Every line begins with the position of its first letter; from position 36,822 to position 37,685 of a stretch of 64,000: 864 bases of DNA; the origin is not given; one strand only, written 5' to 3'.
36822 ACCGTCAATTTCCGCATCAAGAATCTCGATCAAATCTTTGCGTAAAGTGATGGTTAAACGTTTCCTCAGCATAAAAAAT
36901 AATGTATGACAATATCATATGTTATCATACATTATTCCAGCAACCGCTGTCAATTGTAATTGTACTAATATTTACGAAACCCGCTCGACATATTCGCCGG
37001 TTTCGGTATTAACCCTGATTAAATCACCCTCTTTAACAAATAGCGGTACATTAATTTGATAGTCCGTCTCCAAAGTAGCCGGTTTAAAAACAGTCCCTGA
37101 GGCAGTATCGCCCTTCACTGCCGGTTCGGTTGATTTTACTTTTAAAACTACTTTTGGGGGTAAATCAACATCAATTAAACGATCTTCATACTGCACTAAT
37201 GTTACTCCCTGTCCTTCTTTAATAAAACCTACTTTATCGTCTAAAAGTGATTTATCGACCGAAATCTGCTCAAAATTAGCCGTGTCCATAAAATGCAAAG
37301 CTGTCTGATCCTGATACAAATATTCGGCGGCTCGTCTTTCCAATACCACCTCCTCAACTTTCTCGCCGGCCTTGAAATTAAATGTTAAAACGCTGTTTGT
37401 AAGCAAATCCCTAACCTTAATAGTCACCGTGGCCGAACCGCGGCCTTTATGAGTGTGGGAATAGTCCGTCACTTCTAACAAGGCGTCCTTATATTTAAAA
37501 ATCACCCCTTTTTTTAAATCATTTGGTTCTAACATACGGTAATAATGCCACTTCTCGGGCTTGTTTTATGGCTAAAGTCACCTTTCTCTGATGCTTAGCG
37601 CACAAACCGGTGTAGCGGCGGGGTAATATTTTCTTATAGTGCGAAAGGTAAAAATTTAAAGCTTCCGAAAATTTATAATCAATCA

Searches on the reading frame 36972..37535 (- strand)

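Call 66: search_protein_families(library=pfam, proteins=[window:36972-37535:-], max_evalue=0.001)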
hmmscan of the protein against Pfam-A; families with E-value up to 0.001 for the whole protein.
window:36972-37535:- (187 aa): 3 families
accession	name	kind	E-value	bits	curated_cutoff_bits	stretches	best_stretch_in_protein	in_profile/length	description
PF09285.17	Elong-fact-P_C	-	6.9e-26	90.2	25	1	129-185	1-56/56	Elongation factor P, C-terminal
PF01132.26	EFP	-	1.3e-16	60.7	27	1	69-121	2-54/54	Elongation factor P (EF-P) OB domain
PF08207.18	EFP_N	-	1.2e-14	54.5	23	1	5-60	3-58/58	Elongation factor P (EF-P) KOW-like domain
